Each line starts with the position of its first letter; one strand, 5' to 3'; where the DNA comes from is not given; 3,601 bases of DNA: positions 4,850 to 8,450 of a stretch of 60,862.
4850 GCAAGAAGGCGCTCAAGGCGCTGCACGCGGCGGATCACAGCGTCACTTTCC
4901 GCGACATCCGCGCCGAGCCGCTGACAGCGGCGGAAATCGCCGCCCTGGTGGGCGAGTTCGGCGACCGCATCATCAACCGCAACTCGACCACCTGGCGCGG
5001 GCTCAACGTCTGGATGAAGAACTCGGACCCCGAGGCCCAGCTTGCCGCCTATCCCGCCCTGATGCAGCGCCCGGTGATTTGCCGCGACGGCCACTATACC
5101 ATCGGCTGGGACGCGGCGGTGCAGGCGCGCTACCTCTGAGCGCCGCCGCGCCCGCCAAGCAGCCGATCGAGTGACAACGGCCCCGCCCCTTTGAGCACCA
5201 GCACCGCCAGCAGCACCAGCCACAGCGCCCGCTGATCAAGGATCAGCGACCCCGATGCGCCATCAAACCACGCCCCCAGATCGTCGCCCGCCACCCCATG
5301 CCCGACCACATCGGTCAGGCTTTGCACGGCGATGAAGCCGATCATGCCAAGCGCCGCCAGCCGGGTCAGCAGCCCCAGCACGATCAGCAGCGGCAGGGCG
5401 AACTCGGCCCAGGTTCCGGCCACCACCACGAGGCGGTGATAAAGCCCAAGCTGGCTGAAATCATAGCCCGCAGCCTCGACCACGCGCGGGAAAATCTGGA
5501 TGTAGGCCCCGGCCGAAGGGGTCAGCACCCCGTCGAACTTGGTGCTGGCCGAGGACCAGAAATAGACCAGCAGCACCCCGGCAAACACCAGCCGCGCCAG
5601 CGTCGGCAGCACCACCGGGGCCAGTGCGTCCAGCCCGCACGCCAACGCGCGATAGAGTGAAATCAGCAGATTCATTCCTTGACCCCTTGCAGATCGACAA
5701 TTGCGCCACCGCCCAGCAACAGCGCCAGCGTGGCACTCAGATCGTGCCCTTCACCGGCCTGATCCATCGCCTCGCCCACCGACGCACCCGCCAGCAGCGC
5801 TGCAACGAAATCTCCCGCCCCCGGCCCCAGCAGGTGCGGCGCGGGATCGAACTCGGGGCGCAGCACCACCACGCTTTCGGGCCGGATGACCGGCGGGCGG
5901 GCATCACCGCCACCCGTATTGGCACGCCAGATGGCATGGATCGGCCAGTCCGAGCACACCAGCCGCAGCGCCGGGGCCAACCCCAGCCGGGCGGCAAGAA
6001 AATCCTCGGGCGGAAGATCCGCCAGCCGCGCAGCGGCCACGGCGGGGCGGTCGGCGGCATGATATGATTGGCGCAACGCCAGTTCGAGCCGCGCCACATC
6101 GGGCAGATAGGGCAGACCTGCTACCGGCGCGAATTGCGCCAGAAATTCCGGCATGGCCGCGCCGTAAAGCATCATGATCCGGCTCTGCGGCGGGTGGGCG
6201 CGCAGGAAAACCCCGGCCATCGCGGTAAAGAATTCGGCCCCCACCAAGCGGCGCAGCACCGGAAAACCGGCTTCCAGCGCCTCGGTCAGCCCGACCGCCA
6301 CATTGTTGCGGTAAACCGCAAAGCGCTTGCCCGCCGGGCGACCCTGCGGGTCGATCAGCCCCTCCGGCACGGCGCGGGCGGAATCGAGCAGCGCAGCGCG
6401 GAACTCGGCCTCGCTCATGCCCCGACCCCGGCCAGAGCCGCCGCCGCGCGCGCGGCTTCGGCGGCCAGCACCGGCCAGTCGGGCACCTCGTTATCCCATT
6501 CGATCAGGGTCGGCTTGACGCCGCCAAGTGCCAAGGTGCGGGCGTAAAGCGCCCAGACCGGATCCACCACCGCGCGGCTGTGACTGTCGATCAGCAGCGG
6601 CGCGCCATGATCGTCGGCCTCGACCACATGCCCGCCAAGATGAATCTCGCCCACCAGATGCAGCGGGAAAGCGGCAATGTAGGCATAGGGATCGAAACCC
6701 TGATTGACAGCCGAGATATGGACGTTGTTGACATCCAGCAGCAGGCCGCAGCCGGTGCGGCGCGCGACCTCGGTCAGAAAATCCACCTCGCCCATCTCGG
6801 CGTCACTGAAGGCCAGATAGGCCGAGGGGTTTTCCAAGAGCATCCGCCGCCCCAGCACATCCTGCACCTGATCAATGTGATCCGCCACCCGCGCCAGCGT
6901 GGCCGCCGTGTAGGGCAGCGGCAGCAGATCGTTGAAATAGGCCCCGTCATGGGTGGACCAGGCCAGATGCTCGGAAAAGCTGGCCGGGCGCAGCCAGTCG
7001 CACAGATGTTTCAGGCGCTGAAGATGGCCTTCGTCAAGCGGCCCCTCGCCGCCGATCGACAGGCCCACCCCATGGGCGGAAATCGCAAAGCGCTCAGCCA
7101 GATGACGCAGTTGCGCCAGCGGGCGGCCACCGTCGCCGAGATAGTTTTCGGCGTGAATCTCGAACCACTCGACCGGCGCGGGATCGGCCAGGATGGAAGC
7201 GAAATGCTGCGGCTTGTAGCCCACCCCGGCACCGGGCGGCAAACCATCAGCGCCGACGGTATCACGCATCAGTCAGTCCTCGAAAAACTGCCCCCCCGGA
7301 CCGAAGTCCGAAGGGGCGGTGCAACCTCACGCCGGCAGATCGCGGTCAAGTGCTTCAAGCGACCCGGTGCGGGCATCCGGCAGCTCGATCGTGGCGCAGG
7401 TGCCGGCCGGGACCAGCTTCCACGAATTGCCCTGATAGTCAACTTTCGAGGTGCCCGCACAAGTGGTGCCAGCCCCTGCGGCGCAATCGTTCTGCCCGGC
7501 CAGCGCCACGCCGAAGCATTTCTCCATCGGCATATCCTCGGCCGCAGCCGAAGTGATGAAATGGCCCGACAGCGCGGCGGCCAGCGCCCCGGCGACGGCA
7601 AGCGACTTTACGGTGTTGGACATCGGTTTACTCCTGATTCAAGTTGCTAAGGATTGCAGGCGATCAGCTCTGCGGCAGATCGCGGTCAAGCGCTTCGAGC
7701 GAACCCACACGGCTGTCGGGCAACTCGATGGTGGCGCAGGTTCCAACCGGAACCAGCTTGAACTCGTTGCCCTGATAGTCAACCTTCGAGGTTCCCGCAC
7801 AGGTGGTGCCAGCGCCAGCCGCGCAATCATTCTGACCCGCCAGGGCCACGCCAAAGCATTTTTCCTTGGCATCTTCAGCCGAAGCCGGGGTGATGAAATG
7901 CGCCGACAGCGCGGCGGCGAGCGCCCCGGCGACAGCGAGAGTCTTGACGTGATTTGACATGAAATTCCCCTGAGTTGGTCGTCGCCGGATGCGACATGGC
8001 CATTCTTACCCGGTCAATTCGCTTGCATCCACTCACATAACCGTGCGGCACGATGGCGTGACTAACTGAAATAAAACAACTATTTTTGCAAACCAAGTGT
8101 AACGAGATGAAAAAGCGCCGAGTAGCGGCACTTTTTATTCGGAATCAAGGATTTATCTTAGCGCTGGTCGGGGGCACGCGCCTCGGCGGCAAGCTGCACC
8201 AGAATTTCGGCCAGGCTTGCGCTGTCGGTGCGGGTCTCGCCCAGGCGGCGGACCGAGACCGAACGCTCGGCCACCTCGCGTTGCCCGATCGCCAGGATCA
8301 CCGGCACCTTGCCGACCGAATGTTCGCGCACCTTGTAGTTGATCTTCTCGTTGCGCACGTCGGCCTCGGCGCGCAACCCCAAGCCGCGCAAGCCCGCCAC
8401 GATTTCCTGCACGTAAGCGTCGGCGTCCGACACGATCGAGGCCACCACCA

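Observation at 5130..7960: Bufferin/Gig-type periplasmic RiPP metallophore operon: 2x DUF2282 precursor, DUF692 (MNIO), DUF2063, DoxX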

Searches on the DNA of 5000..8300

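Call 18: search_rna_families(source=window, start=5000, end=8300, threshold=evalue, max_evalue=1)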
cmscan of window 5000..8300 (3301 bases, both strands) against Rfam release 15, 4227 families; matches with E-value up to 1: 1.
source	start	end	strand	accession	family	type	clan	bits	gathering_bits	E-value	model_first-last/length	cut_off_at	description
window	7974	8138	+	RF02602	BASRCI414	Gene; sRNA;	-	20.7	270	0.051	1-229/229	no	Brucella sRNA CI414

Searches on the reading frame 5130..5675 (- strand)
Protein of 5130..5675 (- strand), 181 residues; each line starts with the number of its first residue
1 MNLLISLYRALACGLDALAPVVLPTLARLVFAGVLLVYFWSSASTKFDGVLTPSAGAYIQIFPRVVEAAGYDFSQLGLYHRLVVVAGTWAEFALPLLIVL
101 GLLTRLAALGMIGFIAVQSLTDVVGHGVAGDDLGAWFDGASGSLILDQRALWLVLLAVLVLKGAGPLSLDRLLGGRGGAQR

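Call 3: search_protein_families(library=pfam, proteins=[window:5130-5675:-], max_evalue=0.01)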
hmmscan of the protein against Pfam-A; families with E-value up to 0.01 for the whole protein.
window:5130-5675:- (181 aa): 1 family
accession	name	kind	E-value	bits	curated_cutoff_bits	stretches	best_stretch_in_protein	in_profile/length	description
PF07681.17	DoxX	-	4.7e-07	30.8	23.6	1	26-117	4-78/85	DoxX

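Call 4: search_protein_families(library=ncbifam, proteins=[window:5130-5675:-], max_evalue=0.01)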
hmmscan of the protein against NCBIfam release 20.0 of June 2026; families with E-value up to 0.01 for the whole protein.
window:5130-5675:- (181 aa): 1 family
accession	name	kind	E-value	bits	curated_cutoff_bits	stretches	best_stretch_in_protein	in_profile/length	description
NF050144.1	matur_HvfX_fam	equivalog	2.5e-08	34.3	80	1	27-119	3-84/165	HvfX family Cu-binding RiPP maturation protein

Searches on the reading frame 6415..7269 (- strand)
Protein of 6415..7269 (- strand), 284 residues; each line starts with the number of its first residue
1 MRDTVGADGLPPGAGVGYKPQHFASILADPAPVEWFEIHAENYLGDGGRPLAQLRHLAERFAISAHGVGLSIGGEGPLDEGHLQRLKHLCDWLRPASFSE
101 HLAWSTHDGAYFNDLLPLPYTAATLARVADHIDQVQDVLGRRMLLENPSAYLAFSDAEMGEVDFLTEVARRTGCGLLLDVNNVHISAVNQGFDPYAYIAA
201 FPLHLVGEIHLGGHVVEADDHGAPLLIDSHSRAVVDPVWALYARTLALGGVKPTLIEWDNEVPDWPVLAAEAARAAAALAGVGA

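Call 3: search_protein_families(library=pfam, proteins=[window:6415-7269:-], max_evalue=0.01)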
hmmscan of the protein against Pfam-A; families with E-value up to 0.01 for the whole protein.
window:6415-7269:- (284 aa): 1 family
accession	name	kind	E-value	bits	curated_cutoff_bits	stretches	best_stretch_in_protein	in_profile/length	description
PF05114.20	MbnB_TglH_ChrH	-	5.8e-105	350.7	25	1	13-278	1-261/263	RiPP precursor modification enzyme MbnB/TglH/ChrH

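Call 4: search_protein_families(library=ncbifam, proteins=[window:6415-7269:-], max_evalue=0.01)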
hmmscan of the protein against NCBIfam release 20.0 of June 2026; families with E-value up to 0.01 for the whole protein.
window:6415-7269:- (284 aa): 5 families
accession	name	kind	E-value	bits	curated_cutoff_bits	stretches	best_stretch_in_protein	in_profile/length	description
NF050167.1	MNIO_BufB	equivalog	3.1e-112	374.2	310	1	14-275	1-261/262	MNIO family bufferin maturase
NF003818.2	PRK05409.1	equivalog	4.7e-70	236.2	360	1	13-274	1-259/264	HvfB family MNIO-type RiPP peptide maturase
NF050151.1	RiPP_MNIO_ApyH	equivalog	9.6e-23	80.7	400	1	53-275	47-276/283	multinuclear non-heme iron-dependent oxidative enzyme ApyH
TIGR04159.2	methbact_MbnB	equivalog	6.1e-14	52.2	325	1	84-235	71-214/261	methanobactin biosynthesis protein MbnB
NF050165.1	MNIO_ChrH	equivalog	8.5e-09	34.9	600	1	80-241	78-239/363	MNIO family chryseobactin maturase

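Call 12: find_related_loci(query=window:6415-7269:-, collection=genome_contigs, flank=6000)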
Query window:6415-7269:- (284 aa) in genome_contigs; peptide patterns used: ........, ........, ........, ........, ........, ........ (x = any residue, [..] = any of these).
348 stretches matched a pattern; 273 encode a relative of the query (tblastn E <= 1e-3); the best 80 are kept; 80 distinct loci.
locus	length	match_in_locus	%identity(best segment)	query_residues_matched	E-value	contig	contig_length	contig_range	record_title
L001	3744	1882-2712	78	8-284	7e-150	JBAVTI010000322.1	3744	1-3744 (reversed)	MAG: Paracoccaceae bacterium isolate MFD01649_ilm_asm_bin37 k127_12336, whole genome shotgun sequence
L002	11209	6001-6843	77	1-282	6e-142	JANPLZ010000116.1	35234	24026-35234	MAG: Cypionkella sp. isolate VAR_48_metabat_365 VAR_48_k141_1670622, whole genome shotgun sequence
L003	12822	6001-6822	78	9-282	1e-141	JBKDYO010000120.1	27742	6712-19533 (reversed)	MAG: Paracoccaceae bacterium isolate samp_4384_semibin_529 samp_4384_401173, whole genome shotgun sequence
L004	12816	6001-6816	75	8-279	5e-141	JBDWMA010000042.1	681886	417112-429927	MAG: Pseudoruegeria sp. isolate CI.22.F.D2_448_36 CI_22_F_D2_448_36_000000000042, whole genome shotgun sequence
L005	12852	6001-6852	73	1-284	2e-138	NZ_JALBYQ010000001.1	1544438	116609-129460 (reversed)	Aliiroseovarius subalbicans strain N1Y82 NODE_1_length_1544438_cov_503.058916, whole genome shotgun sequence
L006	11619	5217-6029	76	9-279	6e-138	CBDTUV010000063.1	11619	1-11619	MAG TPA_asm: uncultured Pseudorhodobacter sp. isolate SRR7614695_binner13_Refined_14 genome assembly, contig: ERZ2387768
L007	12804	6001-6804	76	15-282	2e-137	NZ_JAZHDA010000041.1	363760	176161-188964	Pseudotabrizicola sp. L79 k141_31, whole genome shotgun sequence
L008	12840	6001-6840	74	1-281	6e-138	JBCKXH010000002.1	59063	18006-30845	Paracoccaceae bacterium isolate SLM_MC1B_810-B22 Node_2_length_59063_cov_62.093940, whole genome shotgun sequence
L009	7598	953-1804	72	1-284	2e-137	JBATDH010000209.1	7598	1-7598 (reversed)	MAG: Albidovulum sp. isolate MFD10475_ilm_asm_bin36 k127_186288, whole genome shotgun sequence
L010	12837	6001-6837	73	1-279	8e-137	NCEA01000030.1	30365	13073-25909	MAG: Rhodobacterales bacterium 32-67-9 04302015_32_scaffold_369, whole genome shotgun sequence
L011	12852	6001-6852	73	1-284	1e-136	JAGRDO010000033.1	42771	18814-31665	MAG: Rhodobacteraceae bacterium isolate HKST-UBA106 2010_18004, whole genome shotgun sequence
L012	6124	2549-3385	73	1-279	2e-136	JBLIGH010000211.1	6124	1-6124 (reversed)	MAG: Pseudorhodobacter sp. isolate 3300049783_165 Ga0491198_0025049, whole genome shotgun sequence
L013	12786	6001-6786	77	7-268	1e-135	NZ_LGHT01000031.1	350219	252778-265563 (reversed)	Pseudorhodobacter wandonensis strain KCTC 23672 ctg7180000015659, whole genome shotgun sequence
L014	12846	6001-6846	72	1-282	5e-136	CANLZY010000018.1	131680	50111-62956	uncultured Tropicimonas sp. isolate 4-1442.fasta genome assembly, contig: NODE_18, whole genome shotgun sequence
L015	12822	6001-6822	73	7-280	3e-135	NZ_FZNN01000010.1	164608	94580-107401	Puniceibacterium sediminis strain DSM 29052, whole genome shotgun sequence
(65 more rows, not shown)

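Call 22: search_solved_structures(query=window:6415-7269:-, max_evalue=0.001, show_alignments=2)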
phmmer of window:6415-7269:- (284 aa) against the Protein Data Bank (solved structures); distinct sequences matched with E-value up to 0.001: 8.
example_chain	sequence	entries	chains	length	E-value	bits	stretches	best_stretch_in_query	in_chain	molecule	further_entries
3bww_A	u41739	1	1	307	3.3e-41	144.9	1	9-223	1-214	Protein of unknown function DUF692/COG3220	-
8hci_D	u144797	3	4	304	8.4e-20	74.6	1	10-260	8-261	DUF692 family protein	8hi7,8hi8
7dz9_A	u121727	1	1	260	1.8e-09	40.7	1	88-265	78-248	MbnB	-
7dz9_B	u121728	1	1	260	1.8e-09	40.7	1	88-265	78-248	cpMbnB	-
7fc0_B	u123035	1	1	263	4.8e-09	39.3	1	83-236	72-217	Methanobactin biosynthesis cassette protein MbnB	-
7fc0_E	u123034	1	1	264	4.9e-09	39.3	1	83-236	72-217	Methanobactin biosynthesis cassette protein MbnB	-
7tcr_A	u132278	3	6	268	8.6e-09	38.5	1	84-192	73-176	Methanobactin biosynthesis cassette protein MbnB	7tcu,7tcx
7tcw_A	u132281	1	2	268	1.2e-08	38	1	84-191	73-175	Methanobactin biosynthesis cassette protein MbnB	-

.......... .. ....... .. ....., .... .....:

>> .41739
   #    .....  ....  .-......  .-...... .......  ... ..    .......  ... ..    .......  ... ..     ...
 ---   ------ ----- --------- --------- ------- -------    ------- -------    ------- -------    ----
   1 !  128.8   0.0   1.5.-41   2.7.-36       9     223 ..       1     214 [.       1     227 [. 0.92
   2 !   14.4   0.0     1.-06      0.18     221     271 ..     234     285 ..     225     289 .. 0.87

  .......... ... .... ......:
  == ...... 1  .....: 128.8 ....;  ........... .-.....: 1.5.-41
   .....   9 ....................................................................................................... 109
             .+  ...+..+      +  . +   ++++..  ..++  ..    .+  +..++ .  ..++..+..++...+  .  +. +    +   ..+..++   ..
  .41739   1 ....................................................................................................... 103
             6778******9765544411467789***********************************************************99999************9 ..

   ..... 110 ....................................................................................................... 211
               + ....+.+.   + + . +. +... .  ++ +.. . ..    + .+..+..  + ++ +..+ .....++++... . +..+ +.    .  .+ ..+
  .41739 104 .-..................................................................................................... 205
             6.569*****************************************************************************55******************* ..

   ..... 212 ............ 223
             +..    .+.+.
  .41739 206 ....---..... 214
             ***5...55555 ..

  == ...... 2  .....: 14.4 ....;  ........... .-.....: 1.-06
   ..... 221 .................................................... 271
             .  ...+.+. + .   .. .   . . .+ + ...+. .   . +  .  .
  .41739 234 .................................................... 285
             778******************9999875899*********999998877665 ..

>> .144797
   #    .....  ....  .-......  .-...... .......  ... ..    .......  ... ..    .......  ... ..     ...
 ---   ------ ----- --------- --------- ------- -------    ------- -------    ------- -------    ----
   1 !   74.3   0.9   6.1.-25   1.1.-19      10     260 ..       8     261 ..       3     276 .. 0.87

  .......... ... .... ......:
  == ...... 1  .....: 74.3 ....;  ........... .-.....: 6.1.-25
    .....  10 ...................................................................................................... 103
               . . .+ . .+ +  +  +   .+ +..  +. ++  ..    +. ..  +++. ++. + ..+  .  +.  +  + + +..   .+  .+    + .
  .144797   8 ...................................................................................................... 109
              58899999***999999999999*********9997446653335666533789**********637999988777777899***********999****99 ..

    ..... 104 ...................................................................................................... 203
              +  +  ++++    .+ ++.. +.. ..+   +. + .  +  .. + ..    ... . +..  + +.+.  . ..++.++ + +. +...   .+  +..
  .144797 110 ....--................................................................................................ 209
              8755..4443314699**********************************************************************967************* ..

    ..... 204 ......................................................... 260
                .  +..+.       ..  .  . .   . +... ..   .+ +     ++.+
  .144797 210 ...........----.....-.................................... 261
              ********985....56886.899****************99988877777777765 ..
